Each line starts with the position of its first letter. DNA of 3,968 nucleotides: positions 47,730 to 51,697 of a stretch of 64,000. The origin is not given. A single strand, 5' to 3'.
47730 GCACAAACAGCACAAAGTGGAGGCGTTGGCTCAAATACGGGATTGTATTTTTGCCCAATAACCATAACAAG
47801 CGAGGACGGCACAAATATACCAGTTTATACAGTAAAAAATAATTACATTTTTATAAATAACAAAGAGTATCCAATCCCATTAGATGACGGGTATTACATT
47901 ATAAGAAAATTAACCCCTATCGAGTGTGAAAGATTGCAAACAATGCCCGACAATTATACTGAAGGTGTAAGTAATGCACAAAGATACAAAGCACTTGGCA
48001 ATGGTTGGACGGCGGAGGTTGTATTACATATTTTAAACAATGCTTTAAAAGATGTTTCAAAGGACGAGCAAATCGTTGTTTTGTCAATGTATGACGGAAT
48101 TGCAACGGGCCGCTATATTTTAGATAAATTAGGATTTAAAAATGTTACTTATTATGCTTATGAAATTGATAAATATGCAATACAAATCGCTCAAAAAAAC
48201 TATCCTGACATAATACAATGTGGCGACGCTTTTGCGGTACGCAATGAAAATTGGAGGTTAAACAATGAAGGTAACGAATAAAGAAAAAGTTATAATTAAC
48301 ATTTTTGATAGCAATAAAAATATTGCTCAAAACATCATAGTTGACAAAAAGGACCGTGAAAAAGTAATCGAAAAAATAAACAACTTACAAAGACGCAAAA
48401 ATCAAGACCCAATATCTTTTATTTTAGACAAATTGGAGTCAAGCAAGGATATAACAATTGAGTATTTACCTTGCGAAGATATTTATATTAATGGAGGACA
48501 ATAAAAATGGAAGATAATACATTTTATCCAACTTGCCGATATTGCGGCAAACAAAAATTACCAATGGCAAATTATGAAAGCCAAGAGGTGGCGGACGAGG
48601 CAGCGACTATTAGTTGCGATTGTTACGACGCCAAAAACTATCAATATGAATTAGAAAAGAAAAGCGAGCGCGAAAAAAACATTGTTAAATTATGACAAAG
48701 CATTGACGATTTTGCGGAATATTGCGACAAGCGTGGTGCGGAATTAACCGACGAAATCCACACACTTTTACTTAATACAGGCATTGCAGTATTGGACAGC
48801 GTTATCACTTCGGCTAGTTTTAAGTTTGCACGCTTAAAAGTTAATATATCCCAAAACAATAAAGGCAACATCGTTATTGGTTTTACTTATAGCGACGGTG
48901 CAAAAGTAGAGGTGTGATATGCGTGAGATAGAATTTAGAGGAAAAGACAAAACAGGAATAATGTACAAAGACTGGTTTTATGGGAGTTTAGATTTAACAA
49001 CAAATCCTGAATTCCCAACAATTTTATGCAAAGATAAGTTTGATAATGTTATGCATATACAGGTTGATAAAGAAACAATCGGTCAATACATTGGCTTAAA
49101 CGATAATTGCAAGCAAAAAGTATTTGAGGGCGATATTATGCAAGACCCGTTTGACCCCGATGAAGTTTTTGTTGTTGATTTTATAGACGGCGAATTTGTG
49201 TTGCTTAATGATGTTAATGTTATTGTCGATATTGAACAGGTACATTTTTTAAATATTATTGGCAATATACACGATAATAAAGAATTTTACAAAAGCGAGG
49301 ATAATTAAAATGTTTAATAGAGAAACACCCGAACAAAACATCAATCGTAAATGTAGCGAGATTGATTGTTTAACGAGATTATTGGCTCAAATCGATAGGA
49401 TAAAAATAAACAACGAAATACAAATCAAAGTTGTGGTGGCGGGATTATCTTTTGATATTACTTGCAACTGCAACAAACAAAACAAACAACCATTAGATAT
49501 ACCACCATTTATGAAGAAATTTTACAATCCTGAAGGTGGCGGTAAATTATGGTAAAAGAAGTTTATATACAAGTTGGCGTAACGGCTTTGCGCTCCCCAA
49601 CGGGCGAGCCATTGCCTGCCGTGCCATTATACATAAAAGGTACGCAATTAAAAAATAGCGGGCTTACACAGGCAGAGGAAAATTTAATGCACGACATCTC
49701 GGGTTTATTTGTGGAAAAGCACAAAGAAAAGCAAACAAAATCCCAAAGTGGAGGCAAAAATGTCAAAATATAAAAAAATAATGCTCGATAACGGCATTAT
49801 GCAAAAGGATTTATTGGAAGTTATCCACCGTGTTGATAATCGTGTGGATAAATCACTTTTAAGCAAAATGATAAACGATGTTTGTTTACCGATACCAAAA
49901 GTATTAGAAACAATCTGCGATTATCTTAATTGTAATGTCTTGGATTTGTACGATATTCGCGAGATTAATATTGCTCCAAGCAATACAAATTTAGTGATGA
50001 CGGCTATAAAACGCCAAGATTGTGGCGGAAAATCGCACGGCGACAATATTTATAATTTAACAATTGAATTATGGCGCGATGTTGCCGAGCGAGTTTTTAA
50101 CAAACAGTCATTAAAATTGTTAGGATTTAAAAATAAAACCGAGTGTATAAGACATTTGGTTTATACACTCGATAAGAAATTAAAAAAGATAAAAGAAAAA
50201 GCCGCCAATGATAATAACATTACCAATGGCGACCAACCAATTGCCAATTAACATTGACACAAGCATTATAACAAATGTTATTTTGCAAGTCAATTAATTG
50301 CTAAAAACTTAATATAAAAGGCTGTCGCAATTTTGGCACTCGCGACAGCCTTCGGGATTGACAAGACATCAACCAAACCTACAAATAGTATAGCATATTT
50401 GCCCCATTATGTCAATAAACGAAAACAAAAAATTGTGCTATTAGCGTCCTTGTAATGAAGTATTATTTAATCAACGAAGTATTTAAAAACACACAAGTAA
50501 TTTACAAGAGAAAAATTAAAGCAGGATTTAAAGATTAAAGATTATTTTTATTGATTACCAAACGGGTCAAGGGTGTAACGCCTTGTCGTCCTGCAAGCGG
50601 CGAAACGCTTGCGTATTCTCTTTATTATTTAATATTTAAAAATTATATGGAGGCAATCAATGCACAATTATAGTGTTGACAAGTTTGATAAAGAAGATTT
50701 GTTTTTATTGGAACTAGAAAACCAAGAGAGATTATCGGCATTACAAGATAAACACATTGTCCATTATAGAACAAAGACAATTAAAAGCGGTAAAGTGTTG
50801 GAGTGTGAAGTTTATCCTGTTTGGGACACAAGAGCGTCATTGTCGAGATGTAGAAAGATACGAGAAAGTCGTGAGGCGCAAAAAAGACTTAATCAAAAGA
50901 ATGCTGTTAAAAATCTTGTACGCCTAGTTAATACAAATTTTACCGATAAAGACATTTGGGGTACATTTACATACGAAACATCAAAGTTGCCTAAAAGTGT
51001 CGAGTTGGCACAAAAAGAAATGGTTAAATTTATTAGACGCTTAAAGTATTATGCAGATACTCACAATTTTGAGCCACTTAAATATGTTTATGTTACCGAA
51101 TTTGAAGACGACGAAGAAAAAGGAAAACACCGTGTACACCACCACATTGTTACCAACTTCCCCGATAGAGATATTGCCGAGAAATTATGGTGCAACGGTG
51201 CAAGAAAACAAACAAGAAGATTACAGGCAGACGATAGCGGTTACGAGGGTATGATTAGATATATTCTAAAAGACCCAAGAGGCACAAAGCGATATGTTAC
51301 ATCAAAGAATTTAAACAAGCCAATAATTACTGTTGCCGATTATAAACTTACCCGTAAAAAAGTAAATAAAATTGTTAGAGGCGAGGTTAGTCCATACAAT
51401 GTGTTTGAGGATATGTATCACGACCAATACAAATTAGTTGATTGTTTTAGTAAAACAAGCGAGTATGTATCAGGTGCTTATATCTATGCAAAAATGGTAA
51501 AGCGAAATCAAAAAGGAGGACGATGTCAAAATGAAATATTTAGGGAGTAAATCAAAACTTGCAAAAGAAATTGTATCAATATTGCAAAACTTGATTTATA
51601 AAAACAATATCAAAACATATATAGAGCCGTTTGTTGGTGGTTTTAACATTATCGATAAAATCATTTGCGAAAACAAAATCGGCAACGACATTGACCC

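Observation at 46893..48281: Circularly permuted prophage C5-cytosine methyltransferase with two tandem TRD-like repeats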

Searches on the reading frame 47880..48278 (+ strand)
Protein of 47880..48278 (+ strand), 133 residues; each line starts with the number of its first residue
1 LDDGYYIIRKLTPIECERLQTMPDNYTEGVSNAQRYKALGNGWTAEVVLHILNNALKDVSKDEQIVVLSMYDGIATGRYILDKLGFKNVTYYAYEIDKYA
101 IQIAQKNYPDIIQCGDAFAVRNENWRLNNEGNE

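Call 34: search_protein_representatives(protein=window:47880-48278:+)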
Query: 133 residues. Proteins with E-value up to 0.001 (for the whole library): 9803; up to 1e-10: 3204; up to 1e-30: 215. The best 150 are listed.
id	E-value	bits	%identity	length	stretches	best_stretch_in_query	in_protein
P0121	6.3e-64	230.2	78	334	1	1-128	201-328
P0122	2.6e-61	221.8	76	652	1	1-129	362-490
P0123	6.6e-60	217.2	76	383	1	2-128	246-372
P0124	4.9e-59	214.4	80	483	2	27-128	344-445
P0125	2.2e-58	212.3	71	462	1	1-128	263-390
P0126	2.3e-58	212.2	75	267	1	3-126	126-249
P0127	2.5e-58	212.1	72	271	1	1-127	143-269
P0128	3.8e-58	211.5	72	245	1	2-127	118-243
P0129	1.1e-57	210.0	73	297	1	1-130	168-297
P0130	3.1e-57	208.6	70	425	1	1-130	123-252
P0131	2.1e-56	205.9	71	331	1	1-129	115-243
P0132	3.1e-56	205.3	75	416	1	1-124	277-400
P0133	7.6e-56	204.1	71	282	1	2-127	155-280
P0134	8.6e-56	203.9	71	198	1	6-128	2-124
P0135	9.4e-56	203.8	73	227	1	8-127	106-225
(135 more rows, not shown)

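Call 55: search_dna_similar(query=window:47880-48278:+, collection=phages, mode=protein, max_rows=60, max_evalue=1e-8, rows=spread)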
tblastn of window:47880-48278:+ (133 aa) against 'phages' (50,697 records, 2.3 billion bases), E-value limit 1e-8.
Records with a match: 188; places in all: 212; records where one place covers at least 80% of the query: 6.
Best place of each record, by identity: 60-80% 100; <60% 88.
By first word of the organism name: Escherichia 45; Bacteroides 28; Vibrio 26; Mycobacterium 19; Phocaeicola 10; Cellulophaga 8; Flavobacterium 6; Campylobacter 4; Bacteriophage 3; Pseudoalteromonas 3; and 21 more.
By host as written in the record: - 14; Mycobacterium smegmatis mc2 155 13; Escherichia coli 12; Escherichia coli K-12 MG1655 8; Vibrio breoganii 6; Vibrio cholerae 5; Cellulophaga baltica #18 5; Phocaeicola dorei DA26 5; and 77 more.
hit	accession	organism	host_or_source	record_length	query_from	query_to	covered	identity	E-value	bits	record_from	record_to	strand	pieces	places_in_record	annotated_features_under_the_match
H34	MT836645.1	Bacteriophage sp.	human fecal samples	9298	1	128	96%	71.9%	2e-60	205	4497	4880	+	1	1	record has no annotation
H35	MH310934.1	Vibrio phage ICP1_2006_E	stool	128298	9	116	71%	62.8%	2e-15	135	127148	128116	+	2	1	putative DNA-methyltransferase | putative DNA-methyltransferase short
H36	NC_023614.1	Croceibacter phage P2559Y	Croceibacter atlanticus HTCC2559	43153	9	117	71%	52.6%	7e-20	118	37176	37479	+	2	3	DNA methyltransferase (x2)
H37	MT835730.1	Bacteriophage sp.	human fecal samples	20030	1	59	44%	69.5%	5e-20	90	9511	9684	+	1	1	record has no annotation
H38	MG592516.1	Vibrio phage 1.147.O._10N.286.49.E9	Vibrio breoganii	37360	1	52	39%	63.5%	2e-14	74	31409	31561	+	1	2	C-5 cytosine-specific DNA methylase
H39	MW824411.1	Vibrio phage 104E43.1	Vibrio crassostreae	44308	9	54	35%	71.7%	1e-15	77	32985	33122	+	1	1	DNA (cytosine-5-)-methyltransferase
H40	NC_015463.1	Synechococcus phage S-CBS2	Synechococcus sp. CB0204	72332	49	123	56%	42.7%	3e-11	65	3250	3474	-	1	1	dcm: DNA methyltransferase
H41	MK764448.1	Flavobacterium phage FPSV-S27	Flavobacterium psychrophilum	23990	1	56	42%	57.1%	2e-14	74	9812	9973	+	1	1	site-specific DNA methylase | hypothetical protein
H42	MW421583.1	Flavobacterium phage FPSV-F8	Flavobacterium psychrophilum strain ...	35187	1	56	42%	57.1%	2e-14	74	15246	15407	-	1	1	record has no annotation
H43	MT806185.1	Bacteroides phage F4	Bacteroides uniformis MB18-80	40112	65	126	47%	51.6%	7e-11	64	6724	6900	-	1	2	putative DNA (cytosine-5-)-methyltransferase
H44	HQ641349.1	Vibrio phage ICP1_2006_C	Vibrio cholerae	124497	9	52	33%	72.7%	3e-15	76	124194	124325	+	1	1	putative DNA-methyltransferase, type II restriction-modification ...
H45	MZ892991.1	Roseobacter phage CRP-603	Rhodobacteraceae bacterium FZCC0012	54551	9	52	33%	72.7%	4e-14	73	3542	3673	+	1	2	DNA (cytosine-5)-methyltransferase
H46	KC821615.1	Cellulophaga phage phi12:3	Cellulophaga baltica #12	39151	1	54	41%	59.3%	9e-13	69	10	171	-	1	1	DNA methylase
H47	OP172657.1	OM05-12 phage BD166P1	OM05-12 sp003438995 DA166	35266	1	64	48%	49.2%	5e-11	64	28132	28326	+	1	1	hypothetical protein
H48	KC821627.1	Cellulophaga phage phi18:2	Cellulophaga baltica #18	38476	8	54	35%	66.0%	7e-15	75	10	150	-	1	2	DNA methylase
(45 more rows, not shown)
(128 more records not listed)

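Call 57: search_dna_similar(query=window:47880-48278:+, collection=phages, mode=protein, max_rows=14, max_evalue=1e-8, rows=best)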
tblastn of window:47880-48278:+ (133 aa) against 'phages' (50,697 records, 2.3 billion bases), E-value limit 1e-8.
Records with a match: 188; places in all: 212; records where one place covers at least 80% of the query: 6.
Best place of each record, by identity: 60-80% 100; <60% 88.
By first word of the organism name: Escherichia 45; Bacteroides 28; Vibrio 26; Mycobacterium 19; Phocaeicola 10; Cellulophaga 8; Flavobacterium 6; Campylobacter 4; Bacteriophage 3; Pseudoalteromonas 3; and 21 more.
By host as written in the record: - 14; Mycobacterium smegmatis mc2 155 13; Escherichia coli 12; Escherichia coli K-12 MG1655 8; Vibrio breoganii 6; Vibrio cholerae 5; Cellulophaga baltica #18 5; Phocaeicola dorei DA26 5; and 77 more.
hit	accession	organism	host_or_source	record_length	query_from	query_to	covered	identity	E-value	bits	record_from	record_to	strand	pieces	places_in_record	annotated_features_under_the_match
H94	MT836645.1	Bacteriophage sp.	human fecal samples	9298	1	128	96%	71.9%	2e-60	205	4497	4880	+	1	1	record has no annotation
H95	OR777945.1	Phage nd4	-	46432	1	129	97%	70.5%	1e-59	202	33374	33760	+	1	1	hypothetical protein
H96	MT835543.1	Bacteriophage sp.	human fecal samples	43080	9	127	89%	52.9%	7e-34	129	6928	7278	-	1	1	record has no annotation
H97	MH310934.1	Vibrio phage ICP1_2006_E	stool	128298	9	116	71%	62.8%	2e-15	135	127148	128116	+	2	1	putative DNA-methyltransferase | putative DNA-methyltransferase short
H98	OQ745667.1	Pseudoalteromonas phage PS_L5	Pseudoalteromonas marina Mano4(T)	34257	8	116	74%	54.1%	2e-12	126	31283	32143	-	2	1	DNA methyltransferase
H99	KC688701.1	Croceibacter phage P2559Y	Croceibacter atlanticus HTCC2559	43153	9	117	71%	52.6%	7e-20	118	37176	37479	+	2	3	DNA methyltransferase (x2)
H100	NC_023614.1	Croceibacter phage P2559Y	Croceibacter atlanticus HTCC2559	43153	9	117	71%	52.6%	7e-20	118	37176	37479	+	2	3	DNA methyltransferase (x2)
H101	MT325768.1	Psychrobacillus phage Perkons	Psychrobacillus psychrodurans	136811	4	129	95%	36.9%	2e-21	94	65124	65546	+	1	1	site-specific DNA-cytosine methylase (x2)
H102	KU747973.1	Pseudoalteromonas phage vB_PspS-H40/1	Pseudoalteromonas sp.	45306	9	116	81%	41.8%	2e-16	80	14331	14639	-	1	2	hypothetical protein | putative DNA-methyltransferase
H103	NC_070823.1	Pseudoalteromonas phage vB_PspS-H40/1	Pseudoalteromonas sp.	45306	9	116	81%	41.8%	2e-16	80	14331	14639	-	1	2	hypothetical protein | putative DNA-methyltransferase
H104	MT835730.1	Bacteriophage sp.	human fecal samples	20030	1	59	44%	69.5%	5e-20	90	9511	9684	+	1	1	record has no annotation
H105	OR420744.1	Pelagibacter phage HTVC134P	Candidatus Pelagibacter sp. HTCC7211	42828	4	54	38%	66.7%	6e-17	81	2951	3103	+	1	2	DNA methylase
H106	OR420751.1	Pelagibacter phage HTVC309P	Candidatus Pelagibacter sp.FZCC0233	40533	4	52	37%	69.4%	2e-16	80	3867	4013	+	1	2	DNA methylase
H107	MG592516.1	Vibrio phage 1.147.O._10N.286.49.E9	Vibrio breoganii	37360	1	52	39%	63.5%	2e-14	74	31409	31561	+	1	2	C-5 cytosine-specific DNA methylase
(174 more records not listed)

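Call 79: get_annotated_region(hit=H101, flank=2500)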
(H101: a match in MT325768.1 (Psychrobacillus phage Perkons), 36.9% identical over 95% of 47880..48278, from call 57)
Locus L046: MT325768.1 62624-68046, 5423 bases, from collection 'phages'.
description: Psychrobacillus phage Perkons, complete genome.
organism: Psychrobacillus phage Perkons (NCBI taxid 2729574)
taxonomy: Viruses; Duplodnaviria; Heunggongvirae; Uroviricota; Caudoviricetes
host: Psychrobacillus psychrodurans; source: ice-free soil sample (4-10 cm depth) collected near Rasmussen hut; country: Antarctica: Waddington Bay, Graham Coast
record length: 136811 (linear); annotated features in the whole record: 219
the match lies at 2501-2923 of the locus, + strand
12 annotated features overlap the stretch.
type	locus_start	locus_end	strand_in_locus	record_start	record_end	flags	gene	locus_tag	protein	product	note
CDS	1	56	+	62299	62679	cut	-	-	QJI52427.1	hypothetical protein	ORF130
CDS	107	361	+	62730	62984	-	-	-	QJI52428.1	hypothetical protein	ORF131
CDS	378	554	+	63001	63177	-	-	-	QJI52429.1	hypothetical protein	ORF132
CDS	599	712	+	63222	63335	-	-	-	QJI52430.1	hypothetical protein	ORF133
CDS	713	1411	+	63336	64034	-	-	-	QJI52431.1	hypothetical protein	ORF134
CDS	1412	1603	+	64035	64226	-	-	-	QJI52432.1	hypothetical protein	ORF135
CDS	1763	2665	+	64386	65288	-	-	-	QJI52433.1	site-specific DNA-cytosine methylase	ORF136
CDS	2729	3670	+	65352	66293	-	-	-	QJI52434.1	site-specific DNA-cytosine methylase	ORF137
CDS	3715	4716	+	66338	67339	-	-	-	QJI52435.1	site-specific DNA-cytosine methylase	ORF138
CDS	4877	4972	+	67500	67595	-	-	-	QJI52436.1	hypothetical protein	ORF139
CDS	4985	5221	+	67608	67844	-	-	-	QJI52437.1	hypothetical protein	ORF140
CDS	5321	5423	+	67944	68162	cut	-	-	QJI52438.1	hypothetical protein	ORF141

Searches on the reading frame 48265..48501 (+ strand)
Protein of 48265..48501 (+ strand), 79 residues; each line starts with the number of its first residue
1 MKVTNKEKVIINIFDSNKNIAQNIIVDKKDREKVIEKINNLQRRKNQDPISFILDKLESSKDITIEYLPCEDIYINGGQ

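Call 23: search_protein_families(library=pfam, proteins=[window:48265-48501:+], max_evalue=0.001)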
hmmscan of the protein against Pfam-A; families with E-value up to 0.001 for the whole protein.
window:48265-48501:+ (79 aa): 0 families

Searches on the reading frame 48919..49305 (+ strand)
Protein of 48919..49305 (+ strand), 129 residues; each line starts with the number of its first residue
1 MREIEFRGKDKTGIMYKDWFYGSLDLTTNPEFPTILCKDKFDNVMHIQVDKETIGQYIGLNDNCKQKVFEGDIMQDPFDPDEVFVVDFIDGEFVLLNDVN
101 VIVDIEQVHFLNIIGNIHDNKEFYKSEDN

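Call 22: search_protein_families(library=phrogs, proteins=[window:48919-49305:+], max_evalue=0.00001)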
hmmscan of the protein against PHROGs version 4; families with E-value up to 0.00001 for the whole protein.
window:48919-49305:+ (129 aa): 2 families
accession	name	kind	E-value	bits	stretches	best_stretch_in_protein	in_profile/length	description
phrog_8684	-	unknown function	2.6e-16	61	1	1-75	2-82/164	-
phrog_98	-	unknown function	4.4e-14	53.5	1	1-127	25-153/208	-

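Call 53: search_protein_families(library=pfam, proteins=[window:48919-49305:+], max_evalue=0.001)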
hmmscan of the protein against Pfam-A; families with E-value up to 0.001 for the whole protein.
window:48919-49305:+ (129 aa): 1 family
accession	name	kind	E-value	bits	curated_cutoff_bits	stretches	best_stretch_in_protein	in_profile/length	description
PF09643.15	YopX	-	2.3e-11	44.2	22.4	1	6-122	2-125/128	YopX protein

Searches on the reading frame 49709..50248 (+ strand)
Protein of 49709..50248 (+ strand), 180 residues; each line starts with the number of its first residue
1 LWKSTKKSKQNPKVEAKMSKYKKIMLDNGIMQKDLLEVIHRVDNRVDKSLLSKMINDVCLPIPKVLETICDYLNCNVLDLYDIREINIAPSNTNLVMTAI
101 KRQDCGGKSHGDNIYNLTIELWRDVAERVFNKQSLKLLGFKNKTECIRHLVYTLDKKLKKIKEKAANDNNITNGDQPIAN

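Call 22: search_protein_families(library=phrogs, proteins=[window:49709-50248:+], max_evalue=0.00001)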
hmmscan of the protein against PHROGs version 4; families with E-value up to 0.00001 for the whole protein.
window:49709-50248:+ (180 aa): 0 families

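Call 53: search_protein_families(library=pfam, proteins=[window:49709-50248:+], max_evalue=0.001)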
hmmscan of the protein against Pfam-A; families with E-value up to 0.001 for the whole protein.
window:49709-50248:+ (180 aa): 1 family
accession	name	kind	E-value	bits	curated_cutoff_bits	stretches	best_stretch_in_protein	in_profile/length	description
PF13443.12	HTH_26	-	0.00013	22.6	22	1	22-82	3-59/63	Cro/C1-type HTH DNA-binding domain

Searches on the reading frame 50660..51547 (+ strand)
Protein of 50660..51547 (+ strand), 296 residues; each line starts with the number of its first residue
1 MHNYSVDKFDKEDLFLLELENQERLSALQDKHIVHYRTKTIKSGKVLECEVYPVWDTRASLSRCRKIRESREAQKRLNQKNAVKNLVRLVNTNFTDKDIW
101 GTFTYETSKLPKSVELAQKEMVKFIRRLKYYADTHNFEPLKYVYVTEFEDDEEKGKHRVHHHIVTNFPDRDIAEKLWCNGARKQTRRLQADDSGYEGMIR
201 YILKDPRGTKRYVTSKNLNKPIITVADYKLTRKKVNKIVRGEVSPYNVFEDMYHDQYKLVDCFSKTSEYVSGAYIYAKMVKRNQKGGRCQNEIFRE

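Call 22: search_protein_families(library=phrogs, proteins=[window:50660-51547:+], max_evalue=0.00001)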
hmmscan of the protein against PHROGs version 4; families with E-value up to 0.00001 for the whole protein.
window:50660-51547:+ (296 aa): 1 family
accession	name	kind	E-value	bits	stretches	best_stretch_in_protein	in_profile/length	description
phrog_3584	-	DNA, RNA and nucleotide metabolism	7.2e-66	223.3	1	35-286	4-253/265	replication initiation protein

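Call 53: search_protein_families(library=pfam, proteins=[window:50660-51547:+], max_evalue=0.001)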
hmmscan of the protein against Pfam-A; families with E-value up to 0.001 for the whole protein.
window:50660-51547:+ (296 aa): 1 family
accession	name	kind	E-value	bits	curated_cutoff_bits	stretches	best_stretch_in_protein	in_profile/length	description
PF23343.2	REP_ORF2-G2P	-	1.9e-10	41.3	27.8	1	99-204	2-97/99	Replication-associated protein ORF2/G2P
